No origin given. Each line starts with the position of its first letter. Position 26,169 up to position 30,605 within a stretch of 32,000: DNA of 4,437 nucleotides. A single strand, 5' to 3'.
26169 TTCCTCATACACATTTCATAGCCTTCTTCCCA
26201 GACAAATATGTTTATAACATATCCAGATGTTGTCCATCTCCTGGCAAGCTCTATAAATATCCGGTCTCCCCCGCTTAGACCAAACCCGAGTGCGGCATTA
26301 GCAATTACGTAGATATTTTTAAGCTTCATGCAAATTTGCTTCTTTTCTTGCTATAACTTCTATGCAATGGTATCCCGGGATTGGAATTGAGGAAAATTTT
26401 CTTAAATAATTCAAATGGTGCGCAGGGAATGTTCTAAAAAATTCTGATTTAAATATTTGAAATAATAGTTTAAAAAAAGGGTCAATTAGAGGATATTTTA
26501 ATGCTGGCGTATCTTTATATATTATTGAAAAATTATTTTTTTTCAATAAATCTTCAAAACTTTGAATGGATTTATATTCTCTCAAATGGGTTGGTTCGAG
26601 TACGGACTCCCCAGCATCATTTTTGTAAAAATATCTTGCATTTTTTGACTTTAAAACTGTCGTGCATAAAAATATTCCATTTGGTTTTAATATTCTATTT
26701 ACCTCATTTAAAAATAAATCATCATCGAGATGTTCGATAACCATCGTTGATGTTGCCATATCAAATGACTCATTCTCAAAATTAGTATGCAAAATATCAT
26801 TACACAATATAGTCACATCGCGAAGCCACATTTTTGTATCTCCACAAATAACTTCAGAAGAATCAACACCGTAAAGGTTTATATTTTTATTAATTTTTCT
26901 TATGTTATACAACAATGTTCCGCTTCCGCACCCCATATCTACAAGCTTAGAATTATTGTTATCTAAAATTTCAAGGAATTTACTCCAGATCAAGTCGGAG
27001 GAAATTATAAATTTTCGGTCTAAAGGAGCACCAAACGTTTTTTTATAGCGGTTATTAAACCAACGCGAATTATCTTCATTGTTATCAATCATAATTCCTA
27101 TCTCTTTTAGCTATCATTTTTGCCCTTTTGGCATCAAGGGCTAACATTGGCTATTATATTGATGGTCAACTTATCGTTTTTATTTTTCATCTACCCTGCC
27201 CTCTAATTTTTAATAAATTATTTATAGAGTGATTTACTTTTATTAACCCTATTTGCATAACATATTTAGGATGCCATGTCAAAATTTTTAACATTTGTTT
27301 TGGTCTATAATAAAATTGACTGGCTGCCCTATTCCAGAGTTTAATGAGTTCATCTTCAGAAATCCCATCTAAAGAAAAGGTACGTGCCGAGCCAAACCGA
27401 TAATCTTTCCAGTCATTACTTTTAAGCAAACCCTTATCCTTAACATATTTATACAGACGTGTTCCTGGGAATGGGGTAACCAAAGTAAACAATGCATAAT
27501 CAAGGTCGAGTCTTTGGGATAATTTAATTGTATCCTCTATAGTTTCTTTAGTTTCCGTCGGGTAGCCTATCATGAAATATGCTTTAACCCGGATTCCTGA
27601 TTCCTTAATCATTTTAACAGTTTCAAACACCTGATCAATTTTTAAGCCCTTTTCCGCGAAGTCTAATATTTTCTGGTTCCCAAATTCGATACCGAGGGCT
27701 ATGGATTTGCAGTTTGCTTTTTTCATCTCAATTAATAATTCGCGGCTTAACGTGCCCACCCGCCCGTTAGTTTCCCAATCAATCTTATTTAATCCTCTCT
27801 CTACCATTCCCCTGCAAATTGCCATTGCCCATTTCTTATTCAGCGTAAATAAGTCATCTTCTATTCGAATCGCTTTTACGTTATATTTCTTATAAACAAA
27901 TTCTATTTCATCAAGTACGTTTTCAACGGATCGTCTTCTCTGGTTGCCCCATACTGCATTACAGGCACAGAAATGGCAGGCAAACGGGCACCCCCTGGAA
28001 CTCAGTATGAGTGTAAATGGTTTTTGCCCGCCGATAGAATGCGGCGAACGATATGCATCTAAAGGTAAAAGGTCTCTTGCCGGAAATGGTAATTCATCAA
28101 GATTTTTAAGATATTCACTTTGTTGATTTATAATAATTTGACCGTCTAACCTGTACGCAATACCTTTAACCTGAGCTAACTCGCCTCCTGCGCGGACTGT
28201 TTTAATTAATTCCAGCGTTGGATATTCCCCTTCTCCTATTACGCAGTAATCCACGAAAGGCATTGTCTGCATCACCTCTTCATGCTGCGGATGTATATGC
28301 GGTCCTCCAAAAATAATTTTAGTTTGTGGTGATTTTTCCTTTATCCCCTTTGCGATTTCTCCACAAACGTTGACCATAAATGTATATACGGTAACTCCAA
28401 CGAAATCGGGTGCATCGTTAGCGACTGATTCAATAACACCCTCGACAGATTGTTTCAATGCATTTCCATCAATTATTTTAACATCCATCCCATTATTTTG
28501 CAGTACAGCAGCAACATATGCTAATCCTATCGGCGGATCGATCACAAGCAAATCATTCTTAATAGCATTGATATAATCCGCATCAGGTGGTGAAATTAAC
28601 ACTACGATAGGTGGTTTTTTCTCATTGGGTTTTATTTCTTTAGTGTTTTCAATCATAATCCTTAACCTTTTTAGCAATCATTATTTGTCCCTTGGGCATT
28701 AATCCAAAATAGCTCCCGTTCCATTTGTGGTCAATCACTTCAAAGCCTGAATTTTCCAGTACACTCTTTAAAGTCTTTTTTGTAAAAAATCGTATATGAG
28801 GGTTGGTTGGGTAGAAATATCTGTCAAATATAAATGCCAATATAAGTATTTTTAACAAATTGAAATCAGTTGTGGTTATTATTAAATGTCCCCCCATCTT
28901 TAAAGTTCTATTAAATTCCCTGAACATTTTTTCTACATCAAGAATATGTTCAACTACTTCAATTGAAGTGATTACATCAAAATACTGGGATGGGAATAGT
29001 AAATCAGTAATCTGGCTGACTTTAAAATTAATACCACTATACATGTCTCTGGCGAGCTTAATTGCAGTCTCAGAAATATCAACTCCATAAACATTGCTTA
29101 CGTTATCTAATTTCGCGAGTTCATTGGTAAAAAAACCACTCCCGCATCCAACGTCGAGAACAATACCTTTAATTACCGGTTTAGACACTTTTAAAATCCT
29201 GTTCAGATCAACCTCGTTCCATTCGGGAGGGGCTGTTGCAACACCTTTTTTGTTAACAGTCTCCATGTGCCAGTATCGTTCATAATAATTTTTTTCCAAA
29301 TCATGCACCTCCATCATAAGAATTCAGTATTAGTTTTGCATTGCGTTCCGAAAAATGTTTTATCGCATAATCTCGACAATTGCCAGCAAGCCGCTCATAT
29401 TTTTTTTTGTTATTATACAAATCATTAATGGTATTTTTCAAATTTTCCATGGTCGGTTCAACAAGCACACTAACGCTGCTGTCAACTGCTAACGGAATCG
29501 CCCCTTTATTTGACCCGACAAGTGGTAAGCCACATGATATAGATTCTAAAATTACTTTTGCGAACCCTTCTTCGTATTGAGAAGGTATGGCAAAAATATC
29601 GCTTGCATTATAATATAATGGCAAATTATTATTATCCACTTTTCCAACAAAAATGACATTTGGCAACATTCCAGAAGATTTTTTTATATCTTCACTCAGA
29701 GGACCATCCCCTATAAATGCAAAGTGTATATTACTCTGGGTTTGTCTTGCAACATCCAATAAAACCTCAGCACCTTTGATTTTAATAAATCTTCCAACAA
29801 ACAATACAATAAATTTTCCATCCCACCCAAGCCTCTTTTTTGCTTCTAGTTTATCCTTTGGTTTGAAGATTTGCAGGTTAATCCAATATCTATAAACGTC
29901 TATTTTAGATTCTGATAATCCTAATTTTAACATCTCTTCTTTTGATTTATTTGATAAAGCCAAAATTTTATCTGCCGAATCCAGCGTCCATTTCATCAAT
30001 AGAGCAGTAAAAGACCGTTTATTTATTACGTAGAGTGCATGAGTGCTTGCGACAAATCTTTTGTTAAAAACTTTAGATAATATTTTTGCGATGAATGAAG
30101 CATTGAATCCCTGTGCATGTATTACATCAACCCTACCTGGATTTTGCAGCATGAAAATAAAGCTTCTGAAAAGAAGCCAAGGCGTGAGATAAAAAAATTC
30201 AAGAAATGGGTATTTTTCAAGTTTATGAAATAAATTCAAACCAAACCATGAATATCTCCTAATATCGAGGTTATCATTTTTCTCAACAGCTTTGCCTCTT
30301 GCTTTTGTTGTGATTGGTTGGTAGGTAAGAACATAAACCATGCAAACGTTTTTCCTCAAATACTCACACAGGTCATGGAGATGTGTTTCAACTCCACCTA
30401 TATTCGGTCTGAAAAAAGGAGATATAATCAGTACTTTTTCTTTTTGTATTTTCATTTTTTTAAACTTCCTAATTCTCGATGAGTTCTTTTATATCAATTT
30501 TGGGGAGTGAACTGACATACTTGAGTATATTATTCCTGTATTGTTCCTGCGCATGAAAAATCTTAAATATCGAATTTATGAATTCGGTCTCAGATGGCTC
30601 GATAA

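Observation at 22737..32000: Iterated module order in a 12-kb minus-strand operon, ending in a GT-C enzyme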

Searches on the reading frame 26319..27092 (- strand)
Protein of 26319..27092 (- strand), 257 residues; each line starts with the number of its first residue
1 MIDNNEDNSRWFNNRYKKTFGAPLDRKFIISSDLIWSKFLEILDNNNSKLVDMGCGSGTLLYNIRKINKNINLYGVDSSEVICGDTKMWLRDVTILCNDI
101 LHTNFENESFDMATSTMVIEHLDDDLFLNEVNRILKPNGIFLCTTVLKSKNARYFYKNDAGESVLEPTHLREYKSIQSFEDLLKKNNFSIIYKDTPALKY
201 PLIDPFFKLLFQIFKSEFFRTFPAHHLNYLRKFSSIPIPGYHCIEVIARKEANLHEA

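Call 4: search_protein_families(library=pfam, proteins=[window:26319-27092:-], max_evalue=0.01)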
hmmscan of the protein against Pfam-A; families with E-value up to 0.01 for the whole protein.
window:26319-27092:- (257 aa): 13 families
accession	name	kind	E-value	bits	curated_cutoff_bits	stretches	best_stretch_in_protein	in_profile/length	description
PF13489.12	Methyltransf_23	-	9.5e-17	61.6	27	1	42-191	16-162/164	Methyltransferase domain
PF08241.18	Methyltransf_11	-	1.4e-16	61.3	21.2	1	51-143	1-95/95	Methyltransferase domain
PF13649.12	Methyltransf_25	-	5.5e-14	53.1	27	1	51-139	2-97/97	Methyltransferase domain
PF13847.12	Methyltransf_31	-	2e-12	47.5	27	1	45-147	2-113/145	Methyltransferase domain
PF08242.18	Methyltransf_12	-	6.9e-11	43.2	30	1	51-141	1-98/98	Methyltransferase domain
PF01209.24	Ubie_methyltran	-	7.5e-07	29.2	20.1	1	35-149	34-157/233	ubiE/COQ5 methyltransferase family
PF07021.18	MetW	-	3.3e-05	24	21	1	45-134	12-101/193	Methionine biosynthesis protein MetW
PF05148.21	Methyltransf_8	-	0.00024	21.5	27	1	45-146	71-159/219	Hypothetical methyltransferase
PF05175.20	MTS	-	0.00096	19.3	23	1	39-80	23-65/170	Methyltransferase small domain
PF02353.26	CMAS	-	0.00097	19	27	1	48-153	64-174/273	Mycolic acid cyclopropane synthetase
PF06325.19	PrmA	-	0.0017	18.3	22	1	39-152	154-267/296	Ribosomal protein L11 methyltransferase (PrmA)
PF20922.3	Anamorsin_N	-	0.0034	17.5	27.1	1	98-148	40-92/163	Anamorsin, N-terminal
PF03141.22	Methyltransf_29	-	0.009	15.1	23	0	104-146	176-220/506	Putative S-adenosyl-L-methionine-dependent methyltransferase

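Call 29: search_protein_families(library=ncbifam, proteins=[window:26319-27092:-], max_evalue=0.00001)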
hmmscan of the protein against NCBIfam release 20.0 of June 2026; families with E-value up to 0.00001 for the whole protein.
window:26319-27092:- (257 aa): 11 families
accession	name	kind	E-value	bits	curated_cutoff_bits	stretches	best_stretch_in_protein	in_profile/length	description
TIGR02072.1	BioC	equivalog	1.9e-18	67.2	184.95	1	38-191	22-174/244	malonyl-ACP O-methyltransferase BioC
NF045667.1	MTase_DVU1556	equivalog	6.9e-13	48.5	155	1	46-191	22-163/213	DVU_1556 family methyltransferase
TIGR01934.1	MenG_MenH_UbiE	subfamily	3.4e-10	39.6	158.35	1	41-152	34-150/223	ubiquinone/menaquinone biosynthesis methyltransferase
NF001244.0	PRK00216.1-5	equivalog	1.4e-09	37.6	216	1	39-151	40-161/236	bifunctional demethylmenaquinone methyltransferase/2-methoxy-6-polyprenyl-1,4-benzoquinol methylase UbiE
TIGR01983.1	UbiG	equivalog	1.6e-09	37.4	102.95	1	46-166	49-173/228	bifunctional 2-polyprenyl-6-hydroxyphenol methylase/3-demethylubiquinol 3-O-methyltransferase UbiG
NF043040.1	corrin_prot_MT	hypoth_equivalog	5.2e-08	32.6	180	1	42-143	37-147/216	corrinoid protein-associated methyltransferase CpaM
TIGR00740.1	TIGR00740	equivalog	5.2e-07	29.6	193.3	1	39-151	46-167/239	carboxy-S-adenosyl-L-methionine synthase CmoA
TIGR03587.1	Pse_Me-ase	hypoth_equivalog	2.5e-06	27.7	112.05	1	31-135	29-131/204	pseudaminic acid biosynthesis-associated methylase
NF040539.1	AST_met_ArsM_2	exception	2.6e-06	27.5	240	1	42-147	52-167/262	putative arsinothricin biosynthesis methyltransferase ArsM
NF008686.0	PRK11705.1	equivalog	2.9e-06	26.6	400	1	46-151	167-273/383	cyclopropane fatty acyl phospholipid synthase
TIGR02081.1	metW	equivalog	3.6e-06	26.7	189.5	0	45-134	12-101/194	methionine biosynthesis protein MetW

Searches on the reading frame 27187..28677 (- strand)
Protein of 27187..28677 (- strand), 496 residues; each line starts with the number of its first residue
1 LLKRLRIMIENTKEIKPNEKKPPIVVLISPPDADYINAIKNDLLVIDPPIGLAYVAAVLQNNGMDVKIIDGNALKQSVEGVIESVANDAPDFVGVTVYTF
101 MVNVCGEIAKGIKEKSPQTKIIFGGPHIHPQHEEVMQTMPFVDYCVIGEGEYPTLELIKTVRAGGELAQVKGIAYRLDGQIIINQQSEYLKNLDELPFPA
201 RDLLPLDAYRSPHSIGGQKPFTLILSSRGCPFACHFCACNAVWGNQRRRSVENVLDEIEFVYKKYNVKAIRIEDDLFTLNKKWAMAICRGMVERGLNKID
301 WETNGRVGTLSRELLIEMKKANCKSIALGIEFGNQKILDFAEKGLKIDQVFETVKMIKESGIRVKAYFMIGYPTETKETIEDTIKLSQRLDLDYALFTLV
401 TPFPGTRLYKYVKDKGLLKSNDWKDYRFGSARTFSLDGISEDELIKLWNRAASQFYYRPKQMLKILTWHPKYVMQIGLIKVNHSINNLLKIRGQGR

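Call 4: search_protein_families(library=pfam, proteins=[window:27187-28677:-], max_evalue=0.01)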
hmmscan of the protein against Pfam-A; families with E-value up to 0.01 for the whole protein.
window:27187-28677:- (496 aa): 2 families
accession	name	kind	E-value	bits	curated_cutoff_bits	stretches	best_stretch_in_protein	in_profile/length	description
PF04055.27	Radical_SAM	-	5.9e-27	95.3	29.5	1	226-386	3-165/166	Radical SAM superfamily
PF02310.24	B12-binding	-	1e-23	83.9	32.1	1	48-157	13-120/121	B12 binding domain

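Call 29: search_protein_families(library=ncbifam, proteins=[window:27187-28677:-], max_evalue=0.00001)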
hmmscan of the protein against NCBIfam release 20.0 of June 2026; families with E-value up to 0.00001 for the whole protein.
window:27187-28677:- (496 aa): 26 families (the best 25 are shown)
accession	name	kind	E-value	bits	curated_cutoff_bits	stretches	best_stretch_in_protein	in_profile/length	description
TIGR02026.1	BchE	equivalog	1.9e-65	221.7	481.35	1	47-471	20-441/497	magnesium-protoporphyrin IX monomethyl ester anaerobic oxidative cyclase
TIGR03471.1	HpnJ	equivalog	7.5e-64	216.3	577.6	1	49-466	34-443/472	hopanoid biosynthesis associated radical SAM protein HpnJ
NF038361.1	rSAM_Sden_1168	equivalog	8.1e-48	163.3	575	1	18-421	58-482/560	Sden_1168 family B12-binding radical SAM P-methyltransferase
NF050148.1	rSAM_ApyD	equivalog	1.6e-45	155.7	750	1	41-412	17-393/645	RiPP biosynthesis radical SAM protein ApyD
TIGR04479.1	bcpD_PhpK_rSAM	subfamily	2.2e-40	138.5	600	1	51-389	74-408/504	PhpK family radical SAM P-methyltransferase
TIGR04072.2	rSAM_ladder_B12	equivalog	2.3e-34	118.8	360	1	49-420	18-380/443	lipid biosynthesis B12-binding/radical SAM protein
TIGR04014.1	B12_SAM_MJ_0865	equivalog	7.9e-34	117.2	360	1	107-413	59-359/434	methyl-coenzyme M reductase glutamine C-methyltransferase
TIGR03975.1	rSAM_ocin_1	subfamily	8.6e-34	117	281.85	1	72-387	111-427/606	RiPP maturation radical SAM C-methyltransferase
TIGR04385.1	B12_rSAM_cofa1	equivalog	5.6e-33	114.8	450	1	49-390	20-364/438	B12 lower ligand biosynthesis radical SAM protein BzaD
TIGR04367.1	HpnR_B12_rSAM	equivalog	1.1e-31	110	650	1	49-424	22-383/490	hopanoid C-3 methylase HpnR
TIGR04013.1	B12_SAM_MJ_1487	hypoth_equivalog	5e-31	107.9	251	2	74-271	27-201/382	TIGR04013 family B12-binding domain/radical SAM domain-containing protein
NF033070.1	rSAM_AprD4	equivalog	8.9e-29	100.7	500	1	42-422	35-400/456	AprD4 family radical SAM diol-dehydratase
NF033712.0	B12_rSAM_KedN5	subfamily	2.2e-27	95.5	700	1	57-379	25-359/624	KedN5 family methylcobalamin-dependent radical SAM C-methyltransferase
TIGR04190.1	B12_SAM_Ta0216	equivalog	4.5e-24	85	500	1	49-402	37-411/554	TIGR04190 family B12-binding domain/radical SAM domain protein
NF040542.1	rSAM_RCCLKC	equivalog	3.8e-22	79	450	1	49-393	13-353/423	arsinothricin biosynthesis radical SAM protein ArsL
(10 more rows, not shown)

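Call 41: search_solved_structures(query=window:27187-28677:-, max_evalue=0.001)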
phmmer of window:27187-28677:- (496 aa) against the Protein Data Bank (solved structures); distinct sequences matched with E-value up to 0.001: 10.
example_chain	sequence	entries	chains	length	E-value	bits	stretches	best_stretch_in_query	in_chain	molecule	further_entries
6fd2_B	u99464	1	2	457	3.1e-20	75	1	193-420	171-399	Putative apramycin biosynthetic oxidoreductase 4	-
9ccb_A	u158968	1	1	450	2.6e-18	68.7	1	124-413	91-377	Radical SAM core domain-containing protein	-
7kdx_A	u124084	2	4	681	1.1e-15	60.1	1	89-280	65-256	Methyltransferase TokK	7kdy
5ul2_A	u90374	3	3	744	9e-08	33.9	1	67-370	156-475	OxsB protein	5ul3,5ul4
4jc0_A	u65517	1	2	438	7.9e-07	30.8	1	217-394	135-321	Ribosomal protein S12 methylthiotransferase RimO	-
2qgq_A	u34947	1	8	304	1.1e-06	30.3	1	218-394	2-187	Protein TM_1862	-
9n1b_A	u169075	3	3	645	5.5e-06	28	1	94-257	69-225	Radical SAM protein | Radical SAM enzyme CysS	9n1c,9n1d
7mjz_A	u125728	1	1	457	1.3e-05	26.9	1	212-414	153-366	tRNA-2-methylthio-N(6)-dimethylallyladenosine synthase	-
7mjv_A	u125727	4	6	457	5.8e-05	24.7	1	212-414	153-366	tRNA-2-methylthio-N(6)-dimethylallyladenosine synthase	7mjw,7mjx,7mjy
6wte_A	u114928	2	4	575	0.00098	20.6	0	223-408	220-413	B12-binding domain-containing protein | Tryptophan-C2-methyltransferase containing B12-binding domain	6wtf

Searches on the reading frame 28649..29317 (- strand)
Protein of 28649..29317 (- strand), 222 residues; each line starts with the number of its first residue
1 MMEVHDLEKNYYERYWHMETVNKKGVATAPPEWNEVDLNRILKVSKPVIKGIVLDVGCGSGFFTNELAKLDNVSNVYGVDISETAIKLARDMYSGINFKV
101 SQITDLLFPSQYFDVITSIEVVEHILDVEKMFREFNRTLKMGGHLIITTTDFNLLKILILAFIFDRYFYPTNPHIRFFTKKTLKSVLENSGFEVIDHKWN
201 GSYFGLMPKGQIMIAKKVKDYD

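Call 4: search_protein_families(library=pfam, proteins=[window:28649-29317:-], max_evalue=0.01)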
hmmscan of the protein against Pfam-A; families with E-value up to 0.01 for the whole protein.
window:28649-29317:- (222 aa): 19 families
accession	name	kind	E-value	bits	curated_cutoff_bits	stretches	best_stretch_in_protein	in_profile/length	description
PF13489.12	Methyltransf_23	-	3e-25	89.3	27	1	50-196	23-163/164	Methyltransferase domain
PF08241.18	Methyltransf_11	-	8.9e-24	84.4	21.2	1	54-147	1-95/95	Methyltransferase domain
PF13847.12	Methyltransf_31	-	2e-22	79.9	27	1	53-151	7-113/145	Methyltransferase domain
PF13649.12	Methyltransf_25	-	4.1e-20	72.7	27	1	53-143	1-97/97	Methyltransferase domain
PF08242.18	Methyltransf_12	-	3.7e-15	56.9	30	1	54-145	1-98/98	Methyltransferase domain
PF01209.24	Ubie_methyltran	-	9.7e-12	45.2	20.1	1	39-174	40-176/233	ubiE/COQ5 methyltransferase family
PF05175.20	MTS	-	9.3e-08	32.3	23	1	49-152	31-143/170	Methyltransferase small domain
PF02353.26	CMAS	-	1.9e-07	31.1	27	1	53-154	66-171/273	Mycolic acid cyclopropane synthetase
PF06325.19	PrmA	-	3.1e-06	27.3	22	1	52-147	164-258/296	Ribosomal protein L11 methyltransferase (PrmA)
PF05401.17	NodS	-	1.6e-05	25.3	24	1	38-134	31-128/201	Nodulation protein S (NodS)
PF08003.17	Methyltransf_9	-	3.6e-05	23.3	23.8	1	32-153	97-223/315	Protein of unknown function (DUF1698)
PF03141.22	Methyltransf_29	-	4.5e-05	22.7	23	1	52-152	120-222/506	Putative S-adenosyl-L-methionine-dependent methyltransferase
PF02390.23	Methyltransf_4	-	0.00011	22.1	24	1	52-88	4-40/173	Putative methyltransferase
PF05219.18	DREV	-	0.00016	21.4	26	1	52-148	97-187/265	DREV methyltransferase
PF03291.22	mRNA_G-N7_MeTrfase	-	0.00018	21.2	26.6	0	52-114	64-123/315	mRNA (guanine-N(7))-methyltransferase domain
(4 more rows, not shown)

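Call 29: search_protein_families(library=ncbifam, proteins=[window:28649-29317:-], max_evalue=0.00001)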
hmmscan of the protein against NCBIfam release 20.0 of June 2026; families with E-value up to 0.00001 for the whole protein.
window:28649-29317:- (222 aa): 40 families (the best 25 are shown)
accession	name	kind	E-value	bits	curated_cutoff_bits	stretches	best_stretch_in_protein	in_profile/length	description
TIGR01983.1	UbiG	equivalog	3.1e-21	75.7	102.95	1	46-198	46-206/228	bifunctional 2-polyprenyl-6-hydroxyphenol methylase/3-demethylubiquinol 3-O-methyltransferase UbiG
TIGR02072.1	BioC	equivalog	1.9e-18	67.2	184.95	1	41-197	26-176/244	malonyl-ACP O-methyltransferase BioC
NF001244.0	PRK00216.1-5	equivalog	3.3e-15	56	216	1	41-148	40-154/236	bifunctional demethylmenaquinone methyltransferase/2-methoxy-6-polyprenyl-1,4-benzoquinol methylase UbiE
NF008300.0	PRK11088.1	equivalog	5.2e-14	52.4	303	1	51-150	87-182/272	23S rRNA (guanine(745)-N(1))-methyltransferase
TIGR01934.1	MenG_MenH_UbiE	subfamily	4.7e-13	49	158.35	1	49-149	39-143/223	ubiquinone/menaquinone biosynthesis methyltransferase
NF045667.1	MTase_DVU1556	equivalog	4.8e-13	49.1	155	1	40-148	13-120/213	DVU_1556 family methyltransferase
NF047649.1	MTase_UXPK_star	exception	1e-12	47.7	460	1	52-148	80-182/283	methyltransferase/UXPK-star double selenoprotein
NF041537.1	ArsM_AhpD_UU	exception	6.4e-11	41.6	510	1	52-148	79-181/345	arsenite methyltransferase/AhpD domain selenoprotein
NF041536.1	ArsM_DUF2284_UU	exception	3.6e-10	38.8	575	1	53-148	80-181/459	arsenite methyltransferase/DUF2284 domain selenoprotein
NF008823.0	PRK11873.1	subfamily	4.5e-10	39.5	263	1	52-148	80-182/272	arsenite methyltransferase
NF001240.0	PRK00216.1-1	equivalog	4.9e-10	38.9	378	1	52-175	66-194/251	bifunctional demethylmenaquinone methyltransferase/2-methoxy-6-polyprenyl-1,4-benzoquinol methylase UbiE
TIGR02021.1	BchM-ChlM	equivalog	9.6e-10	38.2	158.9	1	45-196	49-202/218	magnesium protoporphyrin IX methyltransferase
NF011650.0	PRK15068.1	equivalog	1.6e-09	37.1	209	1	32-155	104-233/324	tRNA 5-methoxyuridine(34)/uridine 5-oxyacetic acid(34) synthase CmoB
NF043040.1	corrin_prot_MT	hypoth_equivalog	2.9e-09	36.7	180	1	52-148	44-148/216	corrinoid protein-associated methyltransferase CpaM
NF008686.0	PRK11705.1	equivalog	5e-09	35.7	400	1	53-170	171-287/383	cyclopropane fatty acyl phospholipid synthase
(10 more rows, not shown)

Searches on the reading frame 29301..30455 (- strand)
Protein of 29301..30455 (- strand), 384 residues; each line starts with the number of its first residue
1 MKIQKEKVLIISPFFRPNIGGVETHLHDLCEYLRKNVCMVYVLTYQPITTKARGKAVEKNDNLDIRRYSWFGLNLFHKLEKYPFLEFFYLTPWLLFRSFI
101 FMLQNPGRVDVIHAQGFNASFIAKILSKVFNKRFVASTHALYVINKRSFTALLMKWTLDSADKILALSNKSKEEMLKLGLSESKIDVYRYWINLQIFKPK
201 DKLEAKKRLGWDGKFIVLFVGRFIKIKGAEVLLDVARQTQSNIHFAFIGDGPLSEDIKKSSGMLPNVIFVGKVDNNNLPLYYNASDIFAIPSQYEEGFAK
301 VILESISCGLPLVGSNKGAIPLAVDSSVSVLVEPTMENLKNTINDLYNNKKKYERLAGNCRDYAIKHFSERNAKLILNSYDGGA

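Call 4: search_protein_families(library=pfam, proteins=[window:29301-30455:-], max_evalue=0.01)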
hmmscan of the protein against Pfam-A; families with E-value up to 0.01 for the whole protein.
window:29301-30455:- (384 aa): 6 families
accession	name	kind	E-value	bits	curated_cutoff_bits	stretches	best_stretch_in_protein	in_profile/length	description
PF00534.26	Glycos_transf_1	-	6.3e-29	101.2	26.4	1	203-359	3-168/172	Glycosyl transferases group 1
PF13692.12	Glyco_trans_1_4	-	1.2e-24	87.6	27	1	215-349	2-142/142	Glycosyl transferases group 1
PF13439.12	Glyco_transf_4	-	1.1e-17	65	28.5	1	19-188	1-162/170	Glycosyltransferase Family 4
PF13579.12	Glyco_trans_4_4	-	3.3e-10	41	29.7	1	20-191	1-158/158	Glycosyl transferase 4-like domain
PF13524.12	Glyco_trans_1_2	-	0.0032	17.8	25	1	232-369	5-135/144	Glycosyl transferase-like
PF08323.17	Glyco_transf_5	-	0.0077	16.4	22.7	0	17-183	11-210/239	Starch synthase catalytic domain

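Call 29: search_protein_families(library=ncbifam, proteins=[window:29301-30455:-], max_evalue=0.00001)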
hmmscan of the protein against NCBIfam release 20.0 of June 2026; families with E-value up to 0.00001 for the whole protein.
window:29301-30455:- (384 aa): 23 families
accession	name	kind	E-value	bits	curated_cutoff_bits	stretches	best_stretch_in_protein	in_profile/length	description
NF047684.1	TeichurnBiosyTuaC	equivalog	1.5e-31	109.8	550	1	109-381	109-387/391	teichuronic acid biosynthesis protein TuaC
TIGR03999.1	thiol_BshA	equivalog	2.4e-22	79.4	273.7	1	100-372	76-361/375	N-acetyl-alpha-D-glucosaminyl L-malate synthase BshA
TIGR04157.1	glyco_rSAM_CFB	subfamily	9.1e-22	77.6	400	1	155-329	164-344/406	TIGR04157 family glycosyltransferase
TIGR02149.1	glgA_Coryne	subfamily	2.7e-21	76.2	302.4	1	100-369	75-375/391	glycogen synthase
TIGR03449.1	mycothiol_MshA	equivalog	6.1e-21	74.8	462.5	1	156-381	160-401/406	D-inositol-3-phosphate glycosyltransferase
NF038298.1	EPS_HpsO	equivalog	1.4e-20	73.4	575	1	150-372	136-375/388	hormogonium polysaccharide biosynthesis glycosyltransferase HpsO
NF053787.1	GlcN_PG_synth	equivalog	3.8e-17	62.2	480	1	159-369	142-344/361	N-acetylglucosaminyl phosphatidylglycerol synthase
NF007640.0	PRK10307.1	subfamily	5.3e-17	61.8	276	1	148-372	159-395/411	WcaI family glycosyltransferase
TIGR03088.1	stp2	hypoth_equivalog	4.6e-16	58.8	409.05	1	177-372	154-361/374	TIGR03088 family PEP-CTERM/XrtA system glycosyltransferase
NF041010.1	glycosy_Agl16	equivalog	6e-16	58.3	575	1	119-366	93-334/352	glycosylation protein Agl16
NF050063.1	ProtGlycPglJ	equivalog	3.4e-14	52.8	500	1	149-355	133-341/363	N-acetylgalactosamine-N,N'-diacetylbacillosaminyl-diphospho-undecaprenol 4-alpha-N-acetylgalactosaminyltransferase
NF046085.1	XrtY_assoc_Gly1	equivalog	5.1e-14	51.9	400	1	145-372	146-372/387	XrtY-associated glycosyltransferase XYAG1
TIGR04063.1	stp3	hypoth_equivalog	2.1e-13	50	442.05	1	152-366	149-377/397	TIGR04063 family PEP-CTERM/XrtA system glycosyltransferase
NF012028.0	PRK15484.1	subfamily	7.9e-12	44.9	618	1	176-371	154-365/380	lipopolysaccharide N-acetylglucosaminyltransferase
NF041876.1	EPS_EpsE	equivalog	1.1e-11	44.7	400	1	185-372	188-384/389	exopolysaccharide biosynthesis GT4 family glycosyltransferase EpsE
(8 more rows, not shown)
